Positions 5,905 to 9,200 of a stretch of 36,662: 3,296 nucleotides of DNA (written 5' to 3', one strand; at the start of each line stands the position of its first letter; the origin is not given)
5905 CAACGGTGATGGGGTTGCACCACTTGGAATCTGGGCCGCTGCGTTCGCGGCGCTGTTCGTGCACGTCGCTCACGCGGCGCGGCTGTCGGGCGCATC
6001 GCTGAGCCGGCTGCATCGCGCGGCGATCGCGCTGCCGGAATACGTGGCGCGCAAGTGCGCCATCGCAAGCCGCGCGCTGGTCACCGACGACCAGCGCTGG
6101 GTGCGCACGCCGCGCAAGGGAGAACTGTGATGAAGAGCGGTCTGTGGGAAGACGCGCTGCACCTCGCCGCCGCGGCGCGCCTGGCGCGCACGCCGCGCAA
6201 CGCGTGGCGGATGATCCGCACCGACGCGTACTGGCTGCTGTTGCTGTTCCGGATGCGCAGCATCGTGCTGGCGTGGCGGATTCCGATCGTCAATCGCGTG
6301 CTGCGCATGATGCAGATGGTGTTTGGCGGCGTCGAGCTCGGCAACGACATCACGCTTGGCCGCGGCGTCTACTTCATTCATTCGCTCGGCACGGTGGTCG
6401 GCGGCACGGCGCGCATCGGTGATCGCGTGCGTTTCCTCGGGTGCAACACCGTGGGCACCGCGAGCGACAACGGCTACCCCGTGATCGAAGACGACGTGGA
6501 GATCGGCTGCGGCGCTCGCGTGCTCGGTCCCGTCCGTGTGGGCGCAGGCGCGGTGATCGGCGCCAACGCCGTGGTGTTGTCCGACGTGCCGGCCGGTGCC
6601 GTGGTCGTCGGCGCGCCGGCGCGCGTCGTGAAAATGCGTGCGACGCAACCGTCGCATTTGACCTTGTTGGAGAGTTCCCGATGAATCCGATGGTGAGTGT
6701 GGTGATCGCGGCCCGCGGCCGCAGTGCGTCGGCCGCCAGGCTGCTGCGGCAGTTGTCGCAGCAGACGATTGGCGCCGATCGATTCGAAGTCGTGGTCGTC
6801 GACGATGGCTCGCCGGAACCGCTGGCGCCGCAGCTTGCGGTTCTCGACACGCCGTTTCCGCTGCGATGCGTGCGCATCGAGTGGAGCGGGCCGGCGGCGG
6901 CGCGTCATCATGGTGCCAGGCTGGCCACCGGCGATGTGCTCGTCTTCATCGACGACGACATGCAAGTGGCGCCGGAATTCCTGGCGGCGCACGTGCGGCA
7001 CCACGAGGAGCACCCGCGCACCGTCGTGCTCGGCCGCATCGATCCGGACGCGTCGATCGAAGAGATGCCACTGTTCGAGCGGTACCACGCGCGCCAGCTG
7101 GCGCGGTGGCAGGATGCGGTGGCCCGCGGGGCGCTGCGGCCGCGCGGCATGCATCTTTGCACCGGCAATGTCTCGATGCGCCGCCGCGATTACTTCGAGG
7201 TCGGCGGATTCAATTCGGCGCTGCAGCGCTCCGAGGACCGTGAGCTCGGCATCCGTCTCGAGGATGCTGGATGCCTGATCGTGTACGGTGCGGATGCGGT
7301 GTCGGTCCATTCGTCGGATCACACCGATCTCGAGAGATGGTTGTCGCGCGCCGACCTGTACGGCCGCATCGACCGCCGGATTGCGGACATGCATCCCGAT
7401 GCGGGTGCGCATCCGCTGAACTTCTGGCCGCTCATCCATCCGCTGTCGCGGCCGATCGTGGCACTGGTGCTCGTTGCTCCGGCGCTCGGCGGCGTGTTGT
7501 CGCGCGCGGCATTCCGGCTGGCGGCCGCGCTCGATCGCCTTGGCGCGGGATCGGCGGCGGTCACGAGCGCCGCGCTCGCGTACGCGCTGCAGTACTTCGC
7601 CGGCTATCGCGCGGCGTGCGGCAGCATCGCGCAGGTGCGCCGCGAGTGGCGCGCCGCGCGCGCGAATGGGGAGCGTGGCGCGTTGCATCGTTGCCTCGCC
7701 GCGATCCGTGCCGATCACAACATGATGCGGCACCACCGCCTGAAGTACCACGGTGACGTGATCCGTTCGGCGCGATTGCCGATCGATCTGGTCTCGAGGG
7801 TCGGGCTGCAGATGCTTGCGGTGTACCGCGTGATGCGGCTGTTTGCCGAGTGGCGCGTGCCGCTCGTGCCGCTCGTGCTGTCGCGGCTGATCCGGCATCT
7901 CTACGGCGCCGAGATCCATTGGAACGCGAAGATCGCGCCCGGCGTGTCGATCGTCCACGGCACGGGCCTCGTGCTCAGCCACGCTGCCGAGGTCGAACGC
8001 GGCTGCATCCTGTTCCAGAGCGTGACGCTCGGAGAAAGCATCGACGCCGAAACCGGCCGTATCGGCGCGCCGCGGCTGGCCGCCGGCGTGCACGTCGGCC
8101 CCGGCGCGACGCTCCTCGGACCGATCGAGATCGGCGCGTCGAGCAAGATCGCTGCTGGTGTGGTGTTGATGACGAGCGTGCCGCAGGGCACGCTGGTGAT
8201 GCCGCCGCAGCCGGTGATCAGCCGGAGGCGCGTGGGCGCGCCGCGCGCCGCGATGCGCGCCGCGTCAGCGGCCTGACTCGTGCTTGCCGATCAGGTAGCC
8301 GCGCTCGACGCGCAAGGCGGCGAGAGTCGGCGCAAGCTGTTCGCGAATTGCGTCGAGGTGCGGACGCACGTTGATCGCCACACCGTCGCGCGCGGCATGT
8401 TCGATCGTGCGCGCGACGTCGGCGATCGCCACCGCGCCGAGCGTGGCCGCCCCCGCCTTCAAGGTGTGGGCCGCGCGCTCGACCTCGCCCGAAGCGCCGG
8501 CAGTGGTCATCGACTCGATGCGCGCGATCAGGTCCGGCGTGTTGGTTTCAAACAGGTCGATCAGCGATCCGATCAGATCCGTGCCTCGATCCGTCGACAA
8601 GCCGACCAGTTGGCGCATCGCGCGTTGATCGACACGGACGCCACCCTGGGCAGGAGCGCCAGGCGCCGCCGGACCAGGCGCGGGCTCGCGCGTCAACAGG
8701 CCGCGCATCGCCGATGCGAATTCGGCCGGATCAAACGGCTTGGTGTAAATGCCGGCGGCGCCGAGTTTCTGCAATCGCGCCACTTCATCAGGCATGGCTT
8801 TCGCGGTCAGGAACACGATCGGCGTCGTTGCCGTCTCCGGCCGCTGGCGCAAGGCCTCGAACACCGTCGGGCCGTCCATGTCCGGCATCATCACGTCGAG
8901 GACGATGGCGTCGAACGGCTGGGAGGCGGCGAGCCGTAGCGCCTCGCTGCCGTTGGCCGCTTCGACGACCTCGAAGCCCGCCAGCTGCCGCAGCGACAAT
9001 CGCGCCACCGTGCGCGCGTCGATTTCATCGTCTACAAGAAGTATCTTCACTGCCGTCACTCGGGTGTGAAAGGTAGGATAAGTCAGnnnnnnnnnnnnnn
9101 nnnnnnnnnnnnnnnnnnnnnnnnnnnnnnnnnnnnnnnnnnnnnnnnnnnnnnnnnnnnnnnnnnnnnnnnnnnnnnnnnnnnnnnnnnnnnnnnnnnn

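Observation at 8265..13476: Split sGC-like NO sensor feeding a four-step phosphorelay: H-NOX, HNOBA-PAS-GAF-PAS kinase, REC-Hpt and a sigma-54 activator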

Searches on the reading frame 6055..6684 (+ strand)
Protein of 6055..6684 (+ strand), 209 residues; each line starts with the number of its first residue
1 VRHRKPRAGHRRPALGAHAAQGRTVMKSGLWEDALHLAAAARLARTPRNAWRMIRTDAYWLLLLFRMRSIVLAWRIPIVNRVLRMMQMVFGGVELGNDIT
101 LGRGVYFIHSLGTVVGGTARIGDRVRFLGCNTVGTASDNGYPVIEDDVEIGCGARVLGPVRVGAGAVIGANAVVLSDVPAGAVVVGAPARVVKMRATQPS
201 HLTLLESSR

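Call 8: search_protein_families(library=pfam, proteins=[window:6055-6684:+], max_evalue=0.0001)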
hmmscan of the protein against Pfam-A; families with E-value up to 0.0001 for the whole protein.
window:6055-6684:+ (209 aa): 1 family
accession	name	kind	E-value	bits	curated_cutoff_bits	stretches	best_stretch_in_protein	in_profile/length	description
PF00132.30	Hexapep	-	2.3e-09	37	27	1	142-174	2-34/36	Bacterial transferase hexapeptide (six repeats)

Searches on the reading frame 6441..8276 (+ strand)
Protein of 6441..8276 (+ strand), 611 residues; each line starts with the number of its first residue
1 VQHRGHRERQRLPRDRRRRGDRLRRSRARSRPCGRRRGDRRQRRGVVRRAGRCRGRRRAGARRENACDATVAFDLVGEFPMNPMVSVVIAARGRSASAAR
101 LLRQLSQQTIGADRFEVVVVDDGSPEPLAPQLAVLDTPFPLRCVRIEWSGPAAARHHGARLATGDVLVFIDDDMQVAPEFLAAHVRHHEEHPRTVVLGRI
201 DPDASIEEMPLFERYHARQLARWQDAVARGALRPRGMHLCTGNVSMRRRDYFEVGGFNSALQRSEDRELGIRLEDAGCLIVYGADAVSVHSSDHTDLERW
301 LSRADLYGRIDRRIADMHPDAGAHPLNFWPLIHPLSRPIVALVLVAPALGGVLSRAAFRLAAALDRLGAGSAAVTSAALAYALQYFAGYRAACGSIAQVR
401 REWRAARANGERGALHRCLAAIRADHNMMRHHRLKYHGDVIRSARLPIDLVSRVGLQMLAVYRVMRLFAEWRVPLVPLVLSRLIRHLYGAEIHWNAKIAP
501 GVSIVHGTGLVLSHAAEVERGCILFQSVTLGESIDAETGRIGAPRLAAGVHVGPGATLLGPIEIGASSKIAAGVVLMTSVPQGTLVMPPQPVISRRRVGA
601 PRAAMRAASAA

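Call 8: search_protein_families(library=pfam, proteins=[window:6441-8276:+], max_evalue=0.0001)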
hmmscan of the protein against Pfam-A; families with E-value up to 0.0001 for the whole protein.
window:6441-8276:+ (611 aa): 4 families
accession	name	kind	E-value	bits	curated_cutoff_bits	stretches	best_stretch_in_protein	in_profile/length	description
PF00535.33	Glycos_transf_2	-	4.2e-24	85.8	23.3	1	86-253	1-165/168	Glycosyl transferase family 2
PF13641.12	Glyco_tranf_2_3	-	4e-10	40.5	27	1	83-291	1-212/230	Glycosyltransferase like family 2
PF00132.30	Hexapep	-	1e-07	31.8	27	0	548-576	6-34/36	Bacterial transferase hexapeptide (six repeats)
PF10111.15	Glyco_tranf_2_2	-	5.2e-07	29.9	27.3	1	98-274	16-200/276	Glycosyltransferase like family 2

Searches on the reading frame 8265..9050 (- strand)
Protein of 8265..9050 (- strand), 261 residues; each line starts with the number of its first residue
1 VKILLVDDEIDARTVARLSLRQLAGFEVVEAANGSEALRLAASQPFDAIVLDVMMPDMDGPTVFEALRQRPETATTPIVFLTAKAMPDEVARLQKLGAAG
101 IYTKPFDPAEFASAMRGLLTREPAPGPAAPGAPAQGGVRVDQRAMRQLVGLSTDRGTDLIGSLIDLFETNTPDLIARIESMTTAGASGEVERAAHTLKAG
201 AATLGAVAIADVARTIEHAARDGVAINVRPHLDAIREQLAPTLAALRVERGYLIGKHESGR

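Call 3: search_protein_families(library=pfam, proteins=[window:8265-9050:-], max_evalue=0.01)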
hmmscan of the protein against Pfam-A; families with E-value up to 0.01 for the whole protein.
window:8265-9050:- (261 aa): 2 families
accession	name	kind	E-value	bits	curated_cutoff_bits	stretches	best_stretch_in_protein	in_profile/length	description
PF00072.30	Response_reg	-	5.3e-26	91.4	30.2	1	3-114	1-109/111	Response regulator receiver domain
PF01627.28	Hpt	-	3.9e-12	46.7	24.6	1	163-240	2-79/84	Hpt domain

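Call 4: search_protein_families(library=ncbifam, proteins=[window:8265-9050:-], max_evalue=0.01)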
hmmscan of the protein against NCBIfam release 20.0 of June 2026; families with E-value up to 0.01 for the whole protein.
window:8265-9050:- (261 aa): 101 families (the best 25 are shown)
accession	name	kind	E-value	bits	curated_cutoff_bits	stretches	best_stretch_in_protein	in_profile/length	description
NF008302.0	PRK11091.1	equivalog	2.5e-22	78.9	838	1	2-247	527-770/779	aerobic respiration two-component sensor histidine kinase ArcB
NF008318.0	PRK11107.1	equivalog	5.1e-22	77.8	890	1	1-227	668-893/920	two-component sensor histidine kinase BarA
TIGR02956.1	TMAO_torS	equivalog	1e-21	76.9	676.5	2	2-119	703-820/967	TMAO reductase system sensor histidine kinase/response regulator TorS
NF045944.1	ResRegRpaBCyano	equivalog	2.7e-21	76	330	1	4-129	1-122/229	response regulator transcription factor RpaB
NF053854.1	RespRegPhoBBctds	equivalog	1.2e-20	73.8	270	1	3-122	1-118/225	two-component system response regulator PhoB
NF007005.1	PRK09468.1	equivalog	3.9e-20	72.3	331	1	2-135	5-132/237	osmolarity response regulator transcription factor OmpR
NF011874.0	PRK15347.1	equivalog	1.5e-19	69.6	852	1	1-115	691-806/921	two component system sensor kinase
NF007135.0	PRK09581.1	equivalog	2.1e-19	69.7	474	1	2-118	4-119/457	PleD family two-component system response regulator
TIGR02154.1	PhoB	equivalog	9.9e-19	67.5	296.2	1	2-122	4-123/226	phosphate regulon transcriptional regulator PhoB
NF008296.0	PRK11083.1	equivalog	2.5e-17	63.1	273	1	2-145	5-143/228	two-component system response regulator CreB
NF012227.0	AdeR_RR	equivalog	5.1e-17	62.1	340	1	2-121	13-128/239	efflux system response regulator transcription factor AdeR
NF041733.1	resp_reg_CseB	equivalog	5.7e-17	61.9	350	1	2-127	2-123/228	two-component system response regulator CseB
NF033120.0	vanR_FM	exception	8.1e-17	61.6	460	1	2-116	5-115/231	vancomycin resistance response regulator transcription factor, VanR-F/VanR-M family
NF041866.1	EpsW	equivalog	1e-16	60.7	200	1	3-123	8-129/131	exopolysaccharide biosynthesis response regulator EpsW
TIGR01387.1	cztR_silR_copR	subfamily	2.1e-16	60.3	279.2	1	3-122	1-117/218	heavy metal response regulator transcription factor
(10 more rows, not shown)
